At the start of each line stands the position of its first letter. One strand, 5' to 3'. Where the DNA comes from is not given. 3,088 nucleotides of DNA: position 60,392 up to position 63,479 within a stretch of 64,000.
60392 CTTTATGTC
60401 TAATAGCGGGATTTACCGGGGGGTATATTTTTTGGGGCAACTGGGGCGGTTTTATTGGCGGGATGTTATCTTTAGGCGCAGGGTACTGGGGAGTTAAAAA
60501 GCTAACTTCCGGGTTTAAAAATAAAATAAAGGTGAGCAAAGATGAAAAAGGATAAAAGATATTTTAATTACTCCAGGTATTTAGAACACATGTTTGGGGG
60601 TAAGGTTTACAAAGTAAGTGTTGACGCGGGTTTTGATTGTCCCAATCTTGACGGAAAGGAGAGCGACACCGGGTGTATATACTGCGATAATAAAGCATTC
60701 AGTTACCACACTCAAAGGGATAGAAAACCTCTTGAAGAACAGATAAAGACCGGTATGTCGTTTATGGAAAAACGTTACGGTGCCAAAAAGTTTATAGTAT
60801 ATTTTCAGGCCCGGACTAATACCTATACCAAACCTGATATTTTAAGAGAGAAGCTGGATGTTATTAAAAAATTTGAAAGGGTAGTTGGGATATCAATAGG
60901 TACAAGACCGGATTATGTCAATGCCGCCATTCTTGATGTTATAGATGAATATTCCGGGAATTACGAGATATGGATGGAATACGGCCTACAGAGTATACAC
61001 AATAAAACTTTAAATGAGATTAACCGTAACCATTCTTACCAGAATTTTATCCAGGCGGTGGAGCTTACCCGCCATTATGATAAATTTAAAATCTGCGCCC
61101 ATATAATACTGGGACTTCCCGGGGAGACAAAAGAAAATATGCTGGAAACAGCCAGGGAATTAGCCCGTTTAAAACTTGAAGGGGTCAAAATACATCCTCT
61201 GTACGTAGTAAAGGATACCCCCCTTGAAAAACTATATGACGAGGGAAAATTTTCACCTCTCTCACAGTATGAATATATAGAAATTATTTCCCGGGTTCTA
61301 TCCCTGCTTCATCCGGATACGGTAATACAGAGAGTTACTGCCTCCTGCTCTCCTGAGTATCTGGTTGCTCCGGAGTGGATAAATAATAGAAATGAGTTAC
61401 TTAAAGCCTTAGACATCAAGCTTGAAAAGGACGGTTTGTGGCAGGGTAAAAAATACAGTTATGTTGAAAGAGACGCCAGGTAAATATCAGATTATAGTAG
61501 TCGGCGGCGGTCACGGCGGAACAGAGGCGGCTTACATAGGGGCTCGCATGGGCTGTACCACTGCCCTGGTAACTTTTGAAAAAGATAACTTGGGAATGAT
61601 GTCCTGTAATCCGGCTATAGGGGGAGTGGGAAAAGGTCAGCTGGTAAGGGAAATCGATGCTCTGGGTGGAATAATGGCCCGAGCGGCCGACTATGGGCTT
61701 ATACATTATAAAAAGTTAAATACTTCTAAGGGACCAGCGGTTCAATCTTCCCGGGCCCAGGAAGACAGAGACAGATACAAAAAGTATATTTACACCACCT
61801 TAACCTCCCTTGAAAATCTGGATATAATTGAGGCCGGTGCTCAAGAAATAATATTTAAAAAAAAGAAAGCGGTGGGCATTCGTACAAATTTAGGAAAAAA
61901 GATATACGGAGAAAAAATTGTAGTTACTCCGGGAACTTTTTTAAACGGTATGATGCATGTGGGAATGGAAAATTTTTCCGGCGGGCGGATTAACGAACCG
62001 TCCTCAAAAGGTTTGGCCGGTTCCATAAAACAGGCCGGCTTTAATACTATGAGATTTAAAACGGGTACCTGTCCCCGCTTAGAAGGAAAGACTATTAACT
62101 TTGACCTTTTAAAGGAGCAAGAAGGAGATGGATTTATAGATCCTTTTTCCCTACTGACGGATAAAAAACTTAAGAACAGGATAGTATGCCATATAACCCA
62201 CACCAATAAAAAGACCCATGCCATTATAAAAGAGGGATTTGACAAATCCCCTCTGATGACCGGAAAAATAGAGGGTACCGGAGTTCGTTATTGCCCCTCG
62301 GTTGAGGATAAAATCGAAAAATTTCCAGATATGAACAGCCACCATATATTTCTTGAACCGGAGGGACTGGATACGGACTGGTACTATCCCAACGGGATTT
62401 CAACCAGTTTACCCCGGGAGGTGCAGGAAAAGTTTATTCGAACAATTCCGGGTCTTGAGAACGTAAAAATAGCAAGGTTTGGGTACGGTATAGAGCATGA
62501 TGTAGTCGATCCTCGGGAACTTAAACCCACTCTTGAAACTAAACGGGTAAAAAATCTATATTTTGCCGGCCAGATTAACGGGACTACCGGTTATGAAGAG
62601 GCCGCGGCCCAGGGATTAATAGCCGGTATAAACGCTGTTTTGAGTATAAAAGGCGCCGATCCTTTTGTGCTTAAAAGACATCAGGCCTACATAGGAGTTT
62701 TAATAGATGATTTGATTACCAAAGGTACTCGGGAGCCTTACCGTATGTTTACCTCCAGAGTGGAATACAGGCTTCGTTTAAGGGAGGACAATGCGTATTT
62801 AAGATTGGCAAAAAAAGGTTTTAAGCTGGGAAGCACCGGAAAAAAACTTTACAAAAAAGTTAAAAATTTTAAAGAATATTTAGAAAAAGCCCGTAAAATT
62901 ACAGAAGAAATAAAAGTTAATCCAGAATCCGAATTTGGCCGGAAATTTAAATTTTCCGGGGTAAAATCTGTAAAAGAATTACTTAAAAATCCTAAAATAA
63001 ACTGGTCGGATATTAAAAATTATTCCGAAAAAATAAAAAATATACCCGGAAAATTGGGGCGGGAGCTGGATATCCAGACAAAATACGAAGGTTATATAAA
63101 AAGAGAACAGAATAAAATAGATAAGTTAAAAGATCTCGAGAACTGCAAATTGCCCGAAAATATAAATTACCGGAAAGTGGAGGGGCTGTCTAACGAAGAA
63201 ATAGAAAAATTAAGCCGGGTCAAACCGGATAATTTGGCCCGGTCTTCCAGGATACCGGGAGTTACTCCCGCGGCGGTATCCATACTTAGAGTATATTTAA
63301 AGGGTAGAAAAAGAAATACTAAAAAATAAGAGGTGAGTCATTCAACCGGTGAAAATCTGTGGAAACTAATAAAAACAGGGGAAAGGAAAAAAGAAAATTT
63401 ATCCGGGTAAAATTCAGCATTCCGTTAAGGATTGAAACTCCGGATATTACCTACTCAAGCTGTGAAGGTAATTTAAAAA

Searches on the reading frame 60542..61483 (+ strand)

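Call 55: search_protein_families(library=pfam, proteins=[window:60542-61483:+], max_evalue=0.00001)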
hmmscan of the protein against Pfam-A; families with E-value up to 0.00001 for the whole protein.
window:60542-61483:+ (313 aa): 2 families
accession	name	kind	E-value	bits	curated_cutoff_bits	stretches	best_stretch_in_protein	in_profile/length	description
PF16199.10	Radical_SAM_C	-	1.3e-25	89.7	31.9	1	213-289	2-78/85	Radical_SAM C-terminal domain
PF04055.27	Radical_SAM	-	2.8e-17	63.8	29.5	1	44-206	10-165/166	Radical SAM superfamily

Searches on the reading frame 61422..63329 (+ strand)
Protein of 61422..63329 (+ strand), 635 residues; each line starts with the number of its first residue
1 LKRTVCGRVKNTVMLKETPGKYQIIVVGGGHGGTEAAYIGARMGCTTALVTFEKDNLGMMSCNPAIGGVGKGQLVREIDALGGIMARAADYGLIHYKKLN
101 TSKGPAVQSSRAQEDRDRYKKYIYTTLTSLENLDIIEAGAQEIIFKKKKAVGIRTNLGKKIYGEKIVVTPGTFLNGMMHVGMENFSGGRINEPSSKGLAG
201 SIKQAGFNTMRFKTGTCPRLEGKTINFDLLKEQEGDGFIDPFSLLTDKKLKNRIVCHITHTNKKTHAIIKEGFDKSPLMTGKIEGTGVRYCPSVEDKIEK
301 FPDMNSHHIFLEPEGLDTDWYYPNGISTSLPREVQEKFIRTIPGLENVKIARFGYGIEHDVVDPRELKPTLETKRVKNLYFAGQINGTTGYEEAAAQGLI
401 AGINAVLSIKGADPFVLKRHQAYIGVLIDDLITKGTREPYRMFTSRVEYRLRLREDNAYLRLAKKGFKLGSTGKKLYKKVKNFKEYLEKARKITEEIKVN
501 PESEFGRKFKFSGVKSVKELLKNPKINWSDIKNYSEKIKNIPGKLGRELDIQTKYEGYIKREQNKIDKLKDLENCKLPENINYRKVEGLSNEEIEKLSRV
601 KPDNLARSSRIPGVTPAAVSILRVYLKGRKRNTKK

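Call 55: search_protein_families(library=pfam, proteins=[window:61422-63329:+], max_evalue=0.00001)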
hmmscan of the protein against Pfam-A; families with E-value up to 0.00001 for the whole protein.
window:61422-63329:+ (635 aa): 3 families
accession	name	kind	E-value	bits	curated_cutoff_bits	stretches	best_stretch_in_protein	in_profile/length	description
PF01134.28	GIDA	-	3.4e-154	514.1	22.1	1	23-412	1-390/391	Glucose inhibited division protein A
PF13932.14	SAM_GIDA_C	-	7.2e-22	77.4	27.1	1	568-622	2-56/57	tRNA modifying enzyme MnmG/GidA C-terminal helical bundle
PF21680.2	GIDA_C_1st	-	1.2e-09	39.2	24.7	1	477-563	4-96/96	tRNA modifying enzyme MnmG/GidA C-terminal helical domain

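Call 56: find_homologous_proteins(query=window:61422-63329:+, max_evalue=1e-50)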
Query window:61422-63329:+ (635 aa): 8000 proteins with E <= 1e-50 among 8000 candidates; the best 120 are listed.
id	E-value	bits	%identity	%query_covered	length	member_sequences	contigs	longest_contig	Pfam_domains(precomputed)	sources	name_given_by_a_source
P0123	0.0e+0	1402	100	98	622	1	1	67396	PF21680.3,PF01134.29,PF13932.16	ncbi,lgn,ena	-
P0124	0.0e+0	1090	76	97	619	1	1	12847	PF21680.3,PF01134.29,PF13932.16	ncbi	ncbi:MAG: tRNA uridine-5-carboxymethylaminomethyl(34) synthesis enzyme MnmG [Elusimicrobiota bacteri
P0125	1.7e-245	835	60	97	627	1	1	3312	PF21680.3,PF01134.29,PF13932.16,PF12831.14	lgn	-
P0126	8.9e-244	829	60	96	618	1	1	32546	PF21680.3,PF01134.29,PF13932.16,PF12831.14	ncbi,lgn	ncbi:MAG: tRNA uridine-5-carboxymethylaminomethyl(34) synthesis enzyme MnmG [Elusimicrobiota bacteri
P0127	1.2e-241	822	59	96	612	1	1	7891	PF07992.21,PF21680.3,PF01134.29,PF13932.16,PF12831.14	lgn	-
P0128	2.6e-239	814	58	97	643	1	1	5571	PF07992.21,PF21680.3,PF01134.29,PF13932.16,PF12831.14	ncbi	-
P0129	4.0e-237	807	60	96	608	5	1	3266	PF07992.21,PF21680.3,PF01134.29,PF13932.16,PF12831.14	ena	-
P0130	1.5e-236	805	59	96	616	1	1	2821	PF21680.3,PF01134.29,PF13932.16,PF12831.14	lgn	-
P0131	6.8e-235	799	59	97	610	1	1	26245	PF21680.3,PF01134.29,PF13932.16,PF12831.14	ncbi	ncbi:tRNA uridine-5-carboxymethylaminomethyl(34) synthesis enzyme MnmG [Elusimicrobiota bacterium]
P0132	1.5e-231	788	58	97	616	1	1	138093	PF21680.3,PF01134.29,PF13932.16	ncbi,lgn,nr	ncbi:MAG: tRNA uridine-5-carboxymethylaminomethyl(34) synthesis enzyme MnmG [Elusimicrobia bacterium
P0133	1.5e-230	785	59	96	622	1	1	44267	PF21680.3,PF01134.29,PF13932.16,PF12831.14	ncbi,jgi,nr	ncbi:MAG: tRNA uridine-5-carboxymethylaminomethyl(34) synthesis enzyme MnmG [Elusimicrobia bacterium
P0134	1.6e-229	782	59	96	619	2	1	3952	PF21680.3,PF01134.29,PF13932.16,PF12831.14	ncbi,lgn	-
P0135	4.4e-229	780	57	97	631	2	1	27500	PF21680.3,PF01134.29,PF13932.16,PF12831.14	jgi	-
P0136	7.4e-229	780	56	95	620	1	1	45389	PF07992.21,PF21680.3,PF01134.29,PF13932.16,PF12831.14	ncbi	ncbi:MAG: tRNA uridine-5-carboxymethylaminomethyl(34) synthesis enzyme MnmG [Elusimicrobiota bacteri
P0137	3.7e-226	771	56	95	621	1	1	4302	PF07992.21,PF21680.3,PF01134.29,PF13932.16,PF12831.14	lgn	-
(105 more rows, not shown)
